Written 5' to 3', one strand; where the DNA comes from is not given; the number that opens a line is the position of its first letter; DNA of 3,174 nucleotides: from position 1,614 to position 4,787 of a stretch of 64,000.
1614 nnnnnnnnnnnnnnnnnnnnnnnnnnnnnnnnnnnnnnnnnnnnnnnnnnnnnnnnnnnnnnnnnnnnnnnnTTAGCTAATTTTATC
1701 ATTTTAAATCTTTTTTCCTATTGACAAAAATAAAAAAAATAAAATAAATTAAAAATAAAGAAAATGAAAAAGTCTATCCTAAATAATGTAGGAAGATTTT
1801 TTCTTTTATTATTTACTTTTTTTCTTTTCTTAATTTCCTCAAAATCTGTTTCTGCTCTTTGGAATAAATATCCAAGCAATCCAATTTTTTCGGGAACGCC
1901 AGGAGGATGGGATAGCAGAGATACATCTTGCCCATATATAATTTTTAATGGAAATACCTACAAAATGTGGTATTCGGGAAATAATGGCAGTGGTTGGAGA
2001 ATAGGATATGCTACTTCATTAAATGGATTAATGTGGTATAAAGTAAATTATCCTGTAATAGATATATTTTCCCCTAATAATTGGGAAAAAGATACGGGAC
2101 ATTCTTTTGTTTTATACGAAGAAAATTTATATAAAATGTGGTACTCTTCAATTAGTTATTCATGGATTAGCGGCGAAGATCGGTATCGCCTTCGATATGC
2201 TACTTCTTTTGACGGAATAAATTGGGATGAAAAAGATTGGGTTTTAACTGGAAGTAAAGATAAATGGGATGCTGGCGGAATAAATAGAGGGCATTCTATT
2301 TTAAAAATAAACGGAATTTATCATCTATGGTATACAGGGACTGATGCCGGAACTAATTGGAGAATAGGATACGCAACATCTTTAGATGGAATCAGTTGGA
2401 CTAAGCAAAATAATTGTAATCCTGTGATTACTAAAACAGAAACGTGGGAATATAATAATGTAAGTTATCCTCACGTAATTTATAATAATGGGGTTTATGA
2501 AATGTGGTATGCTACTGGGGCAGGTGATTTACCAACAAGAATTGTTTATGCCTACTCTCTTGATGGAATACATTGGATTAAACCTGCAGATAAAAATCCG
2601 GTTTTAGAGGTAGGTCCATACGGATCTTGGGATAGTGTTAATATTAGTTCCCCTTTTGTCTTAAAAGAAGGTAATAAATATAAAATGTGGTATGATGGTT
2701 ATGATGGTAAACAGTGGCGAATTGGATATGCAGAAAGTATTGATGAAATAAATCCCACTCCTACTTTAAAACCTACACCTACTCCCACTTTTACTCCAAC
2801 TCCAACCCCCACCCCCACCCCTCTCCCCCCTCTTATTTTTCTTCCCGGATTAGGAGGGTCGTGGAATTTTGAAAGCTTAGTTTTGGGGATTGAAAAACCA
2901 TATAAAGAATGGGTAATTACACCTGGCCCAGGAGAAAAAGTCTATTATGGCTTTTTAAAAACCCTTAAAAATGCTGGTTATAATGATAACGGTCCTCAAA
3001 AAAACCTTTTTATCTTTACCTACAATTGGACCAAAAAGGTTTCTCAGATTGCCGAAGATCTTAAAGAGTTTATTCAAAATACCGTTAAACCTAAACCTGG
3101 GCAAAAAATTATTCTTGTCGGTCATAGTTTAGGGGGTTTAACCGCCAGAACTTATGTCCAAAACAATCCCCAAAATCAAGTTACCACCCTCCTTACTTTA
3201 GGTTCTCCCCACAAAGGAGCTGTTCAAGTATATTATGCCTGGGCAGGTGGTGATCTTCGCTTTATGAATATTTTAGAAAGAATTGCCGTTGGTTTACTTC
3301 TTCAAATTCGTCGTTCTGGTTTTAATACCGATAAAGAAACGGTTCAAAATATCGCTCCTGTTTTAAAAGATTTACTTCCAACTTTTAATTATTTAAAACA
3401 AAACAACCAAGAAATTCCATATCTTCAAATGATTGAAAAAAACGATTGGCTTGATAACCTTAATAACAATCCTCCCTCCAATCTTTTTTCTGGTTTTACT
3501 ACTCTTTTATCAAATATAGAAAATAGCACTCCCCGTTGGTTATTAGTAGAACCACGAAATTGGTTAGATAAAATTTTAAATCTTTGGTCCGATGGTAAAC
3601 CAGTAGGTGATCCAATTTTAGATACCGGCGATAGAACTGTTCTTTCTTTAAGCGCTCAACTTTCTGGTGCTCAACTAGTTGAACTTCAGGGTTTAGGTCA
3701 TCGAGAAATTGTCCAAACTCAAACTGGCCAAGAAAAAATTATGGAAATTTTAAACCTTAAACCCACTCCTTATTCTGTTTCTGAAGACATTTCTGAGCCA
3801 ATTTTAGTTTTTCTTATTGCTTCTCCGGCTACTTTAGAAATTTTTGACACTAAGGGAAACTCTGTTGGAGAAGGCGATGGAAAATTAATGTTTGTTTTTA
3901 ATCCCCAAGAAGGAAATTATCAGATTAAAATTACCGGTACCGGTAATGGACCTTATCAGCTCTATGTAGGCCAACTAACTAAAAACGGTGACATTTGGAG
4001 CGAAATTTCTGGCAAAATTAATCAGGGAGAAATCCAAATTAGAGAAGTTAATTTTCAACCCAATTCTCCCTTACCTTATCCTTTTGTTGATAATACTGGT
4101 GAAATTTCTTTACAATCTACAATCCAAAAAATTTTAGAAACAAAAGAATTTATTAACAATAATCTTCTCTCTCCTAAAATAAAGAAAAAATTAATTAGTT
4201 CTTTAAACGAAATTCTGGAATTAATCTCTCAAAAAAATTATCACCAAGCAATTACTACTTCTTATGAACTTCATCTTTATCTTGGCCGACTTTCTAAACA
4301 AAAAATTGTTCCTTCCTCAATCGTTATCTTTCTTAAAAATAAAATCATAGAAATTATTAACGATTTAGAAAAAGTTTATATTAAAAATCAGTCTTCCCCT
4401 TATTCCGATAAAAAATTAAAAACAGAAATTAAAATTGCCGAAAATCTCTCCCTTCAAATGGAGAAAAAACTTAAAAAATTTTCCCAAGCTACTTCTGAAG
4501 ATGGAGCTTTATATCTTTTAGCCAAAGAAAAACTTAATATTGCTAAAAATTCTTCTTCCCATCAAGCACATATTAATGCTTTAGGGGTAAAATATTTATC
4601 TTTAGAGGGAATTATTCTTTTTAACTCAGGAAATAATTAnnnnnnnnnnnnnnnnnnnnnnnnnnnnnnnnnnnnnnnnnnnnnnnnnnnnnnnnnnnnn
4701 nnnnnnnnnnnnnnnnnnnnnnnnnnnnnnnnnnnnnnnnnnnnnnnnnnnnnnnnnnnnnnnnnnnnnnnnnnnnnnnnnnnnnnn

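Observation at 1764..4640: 958-aa secreted chimera: glycoside-hydrolase-like 5-bladed beta-propeller + PT linker + GHSLGG lipase + helical tail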

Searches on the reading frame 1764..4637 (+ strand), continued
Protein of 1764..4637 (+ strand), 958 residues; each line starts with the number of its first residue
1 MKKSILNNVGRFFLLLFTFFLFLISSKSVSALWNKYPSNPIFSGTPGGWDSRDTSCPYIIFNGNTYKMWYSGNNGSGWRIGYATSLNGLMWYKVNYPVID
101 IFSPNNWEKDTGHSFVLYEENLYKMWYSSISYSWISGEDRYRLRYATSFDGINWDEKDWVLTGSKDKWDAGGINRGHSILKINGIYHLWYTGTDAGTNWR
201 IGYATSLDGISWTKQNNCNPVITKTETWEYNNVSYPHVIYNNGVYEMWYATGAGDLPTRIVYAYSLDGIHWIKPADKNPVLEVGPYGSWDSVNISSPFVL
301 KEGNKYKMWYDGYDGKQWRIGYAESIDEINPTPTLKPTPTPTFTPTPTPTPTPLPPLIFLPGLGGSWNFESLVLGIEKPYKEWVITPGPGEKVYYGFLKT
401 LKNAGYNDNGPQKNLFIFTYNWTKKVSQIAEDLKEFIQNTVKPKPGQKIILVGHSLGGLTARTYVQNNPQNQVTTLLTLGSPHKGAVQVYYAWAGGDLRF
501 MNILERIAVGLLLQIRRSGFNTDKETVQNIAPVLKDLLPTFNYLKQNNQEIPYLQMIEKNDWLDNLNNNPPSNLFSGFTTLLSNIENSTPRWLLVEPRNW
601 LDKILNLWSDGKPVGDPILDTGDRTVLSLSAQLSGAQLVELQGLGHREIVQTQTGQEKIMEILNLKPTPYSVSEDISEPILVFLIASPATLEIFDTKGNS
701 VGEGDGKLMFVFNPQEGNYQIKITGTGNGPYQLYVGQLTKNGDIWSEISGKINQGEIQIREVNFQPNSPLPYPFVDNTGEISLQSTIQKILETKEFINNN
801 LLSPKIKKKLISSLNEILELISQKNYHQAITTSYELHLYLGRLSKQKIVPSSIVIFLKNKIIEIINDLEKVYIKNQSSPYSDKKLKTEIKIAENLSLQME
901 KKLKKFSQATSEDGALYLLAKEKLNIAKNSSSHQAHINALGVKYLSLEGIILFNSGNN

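Call 28: find_encoding_contigs(protein=P0023, flank=8000, max_places=2)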
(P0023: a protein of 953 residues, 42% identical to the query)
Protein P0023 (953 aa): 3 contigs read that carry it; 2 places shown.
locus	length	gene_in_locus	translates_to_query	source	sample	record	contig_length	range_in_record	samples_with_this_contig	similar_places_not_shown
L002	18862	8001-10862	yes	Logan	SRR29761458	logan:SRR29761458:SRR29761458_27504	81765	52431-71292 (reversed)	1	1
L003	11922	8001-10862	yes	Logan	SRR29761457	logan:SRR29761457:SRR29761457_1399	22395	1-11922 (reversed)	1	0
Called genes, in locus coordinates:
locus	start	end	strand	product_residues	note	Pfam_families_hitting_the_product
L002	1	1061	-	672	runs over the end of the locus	PF00535:Glycos_transf_2, PF04932:Wzy_C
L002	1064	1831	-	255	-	PF00535:Glycos_transf_2, PF13641:Glyco_tranf_2_3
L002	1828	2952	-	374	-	PF13439:Glyco_transf_4 (weak), PF20706:GT4-conflict (weak), PF00534:Glycos_transf_1, PF13692:Glyco_trans_1_4, PF13524:Glyco_trans_1_2 (faint)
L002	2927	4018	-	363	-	PF13439:Glyco_transf_4, PF20706:GT4-conflict, PF00534:Glycos_transf_1, PF13692:Glyco_trans_1_4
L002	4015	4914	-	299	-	PF13506:Glyco_transf_21, PF13641:Glyco_tranf_2_3, PF00535:Glycos_transf_2, PF10111:Glyco_tranf_2_2, PF13632:Glyco_trans_2_3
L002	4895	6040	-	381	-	PF13439:Glyco_transf_4, PF00534:Glycos_transf_1, PF13692:Glyco_trans_1_4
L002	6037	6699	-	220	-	PF13489:Methyltransf_23, PF05219:DREV, PF07021:MetW, PF13847:Methyltransf_31, PF08241:Methyltransf_11, PF08242:Methyltransf_12, PF13649:Methyltransf_25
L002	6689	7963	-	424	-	PF01943:Polysacc_synt, PF13440:Polysacc_synt_3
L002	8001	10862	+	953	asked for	PF04041:Glyco_hydro_130 (weak), PF02089:Palm_thioest, PF02450:LCAT, PF00561:Abhydrolase_1 (weak)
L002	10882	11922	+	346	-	PF04055:Radical_SAM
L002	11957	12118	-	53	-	-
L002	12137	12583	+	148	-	PF10502:Peptidase_S26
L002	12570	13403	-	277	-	PF02195:ParB_N, PF17762:HTH_ParB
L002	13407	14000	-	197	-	PF01016:Ribosomal_L27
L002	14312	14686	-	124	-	PF00829:Ribosomal_L21p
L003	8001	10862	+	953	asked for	PF04041:Glyco_hydro_130 (weak), PF02089:Palm_thioest, PF02450:LCAT, PF00561:Abhydrolase_1 (weak)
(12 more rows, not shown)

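Call 29: find_encoding_contigs(protein=P0047, flank=8000, max_places=1)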
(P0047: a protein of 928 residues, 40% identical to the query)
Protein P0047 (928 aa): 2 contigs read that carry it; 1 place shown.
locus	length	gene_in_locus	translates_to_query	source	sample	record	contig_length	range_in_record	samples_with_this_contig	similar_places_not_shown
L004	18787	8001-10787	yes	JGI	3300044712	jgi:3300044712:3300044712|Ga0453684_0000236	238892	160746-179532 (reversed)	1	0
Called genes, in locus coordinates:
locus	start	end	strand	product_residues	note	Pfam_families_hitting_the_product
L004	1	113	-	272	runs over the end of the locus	PF00535:Glycos_transf_2, PF10111:Glyco_tranf_2_2 (weak)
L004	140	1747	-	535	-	PF13231:PMT_2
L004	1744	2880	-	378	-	PF13439:Glyco_transf_4, PF20706:GT4-conflict (weak), PF00534:Glycos_transf_1, PF13692:Glyco_trans_1_4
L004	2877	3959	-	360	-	PF13524:Glyco_trans_1_2 (faint), PF20706:GT4-conflict, PF00534:Glycos_transf_1, PF13692:Glyco_trans_1_4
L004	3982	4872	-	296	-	PF00535:Glycos_transf_2, PF10111:Glyco_tranf_2_2, PF13641:Glyco_tranf_2_3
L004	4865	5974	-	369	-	PF13439:Glyco_transf_4, PF00534:Glycos_transf_1, PF13692:Glyco_trans_1_4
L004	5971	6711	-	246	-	PF13489:Methyltransf_23, PF13847:Methyltransf_31, PF08241:Methyltransf_11, PF08242:Methyltransf_12, PF13649:Methyltransf_25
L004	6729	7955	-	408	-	PF01943:Polysacc_synt, PF13440:Polysacc_synt_3, PF01554:MatE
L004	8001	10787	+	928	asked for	PF04041:Glyco_hydro_130 (faint), PF02089:Palm_thioest (weak), PF02450:LCAT, PF07819:PGAP1 (faint)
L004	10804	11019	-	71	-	-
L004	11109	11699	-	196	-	-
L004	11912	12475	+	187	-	PF10502:Peptidase_S26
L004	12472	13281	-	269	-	PF02195:ParB_N, PF17762:HTH_ParB, PF08535:KorB (faint)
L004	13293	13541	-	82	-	PF01016:Ribosomal_L27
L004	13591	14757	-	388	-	PF13847:Methyltransf_31 (faint), PF01555:N6_N4_Mtase (faint), PF01170:UPF0020 (weak)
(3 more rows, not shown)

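Call 30: find_encoding_contigs(protein=P0063, flank=8000, max_places=1)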
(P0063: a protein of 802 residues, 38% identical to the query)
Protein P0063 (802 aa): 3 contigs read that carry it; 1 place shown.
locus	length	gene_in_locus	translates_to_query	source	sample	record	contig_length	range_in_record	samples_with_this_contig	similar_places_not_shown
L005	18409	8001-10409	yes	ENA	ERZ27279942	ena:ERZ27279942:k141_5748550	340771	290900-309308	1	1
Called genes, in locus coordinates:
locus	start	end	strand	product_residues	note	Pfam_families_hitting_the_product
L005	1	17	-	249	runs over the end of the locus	PF00535:Glycos_transf_2, PF10111:Glyco_tranf_2_2 (weak)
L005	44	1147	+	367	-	-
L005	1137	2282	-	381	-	PF13439:Glyco_transf_4, PF00534:Glycos_transf_1, PF13692:Glyco_trans_1_4, PF13524:Glyco_trans_1_2 (weak)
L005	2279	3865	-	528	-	PF13231:PMT_2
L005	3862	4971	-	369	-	PF13439:Glyco_transf_4 (weak), PF20706:GT4-conflict, PF00534:Glycos_transf_1, PF13692:Glyco_trans_1_4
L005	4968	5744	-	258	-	PF00535:Glycos_transf_2 (weak)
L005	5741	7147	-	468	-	-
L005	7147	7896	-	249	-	PF00535:Glycos_transf_2 (faint)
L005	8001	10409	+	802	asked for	PF04041:Glyco_hydro_130 (faint), PF02089:Palm_thioest (weak), PF02450:LCAT (weak), PF07819:PGAP1 (weak)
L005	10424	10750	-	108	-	-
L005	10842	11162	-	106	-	-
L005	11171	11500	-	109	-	-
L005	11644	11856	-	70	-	-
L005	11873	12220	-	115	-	-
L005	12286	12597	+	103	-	-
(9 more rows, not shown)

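Call 31: find_encoding_contigs(protein=P0033, flank=8000, max_places=1)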
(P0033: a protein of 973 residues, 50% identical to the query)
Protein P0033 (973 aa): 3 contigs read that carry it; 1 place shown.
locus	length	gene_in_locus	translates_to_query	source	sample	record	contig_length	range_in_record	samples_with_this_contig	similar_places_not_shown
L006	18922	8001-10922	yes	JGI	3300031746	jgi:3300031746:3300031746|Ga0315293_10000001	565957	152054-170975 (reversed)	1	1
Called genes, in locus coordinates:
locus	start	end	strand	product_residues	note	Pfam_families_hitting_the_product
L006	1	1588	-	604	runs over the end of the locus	PF14716:HHH_8, PF14520:HHH_5 (faint), PF00633:HHH (faint), PF14791:DNA_pol_B_thumb, PF02811:PHP (weak)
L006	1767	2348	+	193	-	PF01476:LysM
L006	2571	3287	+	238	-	PF27332:TP_0781 (faint), PF12733:Cadherin-like (faint), PF17936:Big_6 (weak), PF19077:Big_13 (faint), PF09136:Glucodextran_B (weak)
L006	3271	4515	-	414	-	PF04932:Wzy_C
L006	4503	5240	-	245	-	PF00535:Glycos_transf_2, PF10111:Glyco_tranf_2_2 (weak)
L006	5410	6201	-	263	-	PF00535:Glycos_transf_2, PF13641:Glyco_tranf_2_3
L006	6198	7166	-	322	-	PF00535:Glycos_transf_2, PF10111:Glyco_tranf_2_2 (weak), PF13641:Glyco_tranf_2_3, PF13632:Glyco_trans_2_3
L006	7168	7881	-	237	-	PF02353:CMAS (weak), PF05175:MTS (weak), PF06325:PrmA (weak), PF13489:Methyltransf_23, PF13847:Methyltransf_31, PF08241:Methyltransf_11, PF08242:Methyltransf_12, PF13649:Methyltransf_25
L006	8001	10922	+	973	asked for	PF15902:Sortilin-Vps10 (weak), PF25852:DUF6242_C (faint), PF00561:Abhydrolase_1 (weak), PF02089:Palm_thioest, PF02450:LCAT (weak), PF12146:Hydrolase_4 (weak), PF07819:PGAP1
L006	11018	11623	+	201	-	PF01371:Trp_repressor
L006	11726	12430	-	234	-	PF01553:Acyltransferase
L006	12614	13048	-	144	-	-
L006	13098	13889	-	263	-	PF00535:Glycos_transf_2, PF13641:Glyco_tranf_2_3 (weak)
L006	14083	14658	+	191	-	PF10502:Peptidase_S26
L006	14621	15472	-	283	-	PF02195:ParB_N, PF17762:HTH_ParB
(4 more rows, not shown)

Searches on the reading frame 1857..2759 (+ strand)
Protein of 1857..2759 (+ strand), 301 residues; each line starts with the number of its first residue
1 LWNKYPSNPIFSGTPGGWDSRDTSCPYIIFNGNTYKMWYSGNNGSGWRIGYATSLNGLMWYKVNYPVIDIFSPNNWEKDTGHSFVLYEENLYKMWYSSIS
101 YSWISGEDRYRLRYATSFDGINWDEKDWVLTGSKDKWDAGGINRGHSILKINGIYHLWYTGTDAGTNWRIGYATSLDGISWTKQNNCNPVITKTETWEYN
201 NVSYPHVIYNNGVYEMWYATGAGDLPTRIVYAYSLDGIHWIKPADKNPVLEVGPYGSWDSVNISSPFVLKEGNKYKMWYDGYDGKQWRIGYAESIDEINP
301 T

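Call 32: predict_structure(alignment_id=A2)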
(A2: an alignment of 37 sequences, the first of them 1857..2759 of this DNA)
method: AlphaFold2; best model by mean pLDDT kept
length: 301 residues; sequences in the alignment: 37
mean_pLDDT: 95.9   pTM: 0.93
mean pLDDT of the five models: 95.9, 95.6, 95.2, 95.1, 95.1
residues with pLDDT >= 90: 284; 70-90: 11; 50-70: 2; < 50: 4
segments of 3 or more residues with pLDDT < 50: 298-301
pLDDT, mean of each block of 10 residues (from residue 1): 96 98 98 97 98 98 97 90 97 98 96 98 97 97 98 98 95 98 98 94 98 98 94 98 96 98 98 95 98 72 36
secondary structure, 60 per line:
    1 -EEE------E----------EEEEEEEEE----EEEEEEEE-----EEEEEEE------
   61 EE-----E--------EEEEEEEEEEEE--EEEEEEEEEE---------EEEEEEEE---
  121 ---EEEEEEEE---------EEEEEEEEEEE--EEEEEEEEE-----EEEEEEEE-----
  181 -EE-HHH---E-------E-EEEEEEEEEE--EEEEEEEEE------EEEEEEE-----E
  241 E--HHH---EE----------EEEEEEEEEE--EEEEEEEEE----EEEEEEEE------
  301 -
elements in order: E2-4 E22-30 E35-42 E48-54 E77-88 E91-100 E110-117 E124-131 E141-151 E154-162 E168-175 E201-210 E213-221 E228-234 E262-271 E274-282 E287-294

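Call 37: fold_search(model_id=the predicted structure, library=pdb)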
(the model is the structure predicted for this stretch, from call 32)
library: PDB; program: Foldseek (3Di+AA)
matches with E <= 10: 1094; with E <= 0.001: 417
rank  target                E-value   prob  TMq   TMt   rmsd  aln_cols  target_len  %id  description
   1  9gph_A                6.6e-15  1.00  0.78  0.77   3.4       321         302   20  Teth514_1788 1,2-beta-oligomannan phosphorylase in complex with mannose (-1) and phosphate (released 2025-09-17)
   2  9fj8_A                7.0e-15  1.00  0.77  0.78   3.4       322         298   19  Teth514_1788 1,2-beta-oligomannan phosphorylase in complex with mannotetraose (released 2025-06-11)
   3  9fj8_B                7.3e-15  1.00  0.77  0.78   3.4       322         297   19  Teth514_1788 1,2-beta-oligomannan phosphorylase in complex with mannotetraose (released 2025-06-11)
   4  5mui_A                1.3e-14  1.00  0.74  0.64   4.5       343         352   17  Glycoside hydrolase BT_0996 (released 2017-03-22)
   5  5mt2                  2.3e-14  1.00  0.73  0.64   4.5       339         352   17  Glycoside hydrolase BT_0996 (released 2017-03-22)
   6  9gph_B                3.0e-14  1.00  0.76  0.77   3.5       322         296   19  Teth514_1788 1,2-beta-oligomannan phosphorylase in complex with mannose (-1) and phosphate (released 2025-09-17)
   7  7fip_B                1.6e-13  1.00  0.73  0.73   4.2       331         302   21  The native structure of beta-1,2-mannobiose phosphorylase from Thermoanaerobacter sp. (released 2022-01-05)
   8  7fip_A                1.6e-13  1.00  0.73  0.73   4.1       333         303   20  The native structure of beta-1,2-mannobiose phosphorylase from Thermoanaerobacter sp. (released 2022-01-05)
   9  4onz                  1.6e-13  1.00  0.75  0.67   4.7       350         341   17  Crystal structure of a putative glycoside hydrolase (BACOVA_02161) from Bacteroides ovatus ATCC 8483 at 1.85 A resolutio (released 2014-02-26)
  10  5a7v_B                1.7e-13  1.00  0.76  0.65   4.2       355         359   17  The GH130 family of mannoside phosphorylases contains glycoside hydrolases that target beta-1,2 mannosidic linkages in (released 2015-08-26)
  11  3qc2_A                1.9e-13  1.00  0.77  0.65   4.0       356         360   18  Crystal structure of a glycosyl hydrolase (BACOVA_03624) from Bacteroides ovatus at 2.30 A resolution (released 2011-02-09)
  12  7fir_C                2.5e-13  1.00  0.74  0.74   3.9       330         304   21  The crystal structure of beta-1,2-mannobiose phosphorylase in complex with 1,4-mannobiose (released 2022-01-05)
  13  3qc2_B                4.1e-13  1.00  0.76  0.65   4.1       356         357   18  Crystal structure of a glycosyl hydrolase (BACOVA_03624) from Bacteroides ovatus at 2.30 A resolution (released 2011-02-09)
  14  5a7v_A                4.1e-13  1.00  0.73  0.61   4.2       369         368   18  The GH130 family of mannoside phosphorylases contains glycoside hydrolases that target beta-1,2 mannosidic linkages in (released 2015-08-26)
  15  7fip_D                9.1e-13  1.00  0.75  0.75   3.9       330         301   21  The native structure of beta-1,2-mannobiose phosphorylase from Thermoanaerobacter sp. (released 2022-01-05)
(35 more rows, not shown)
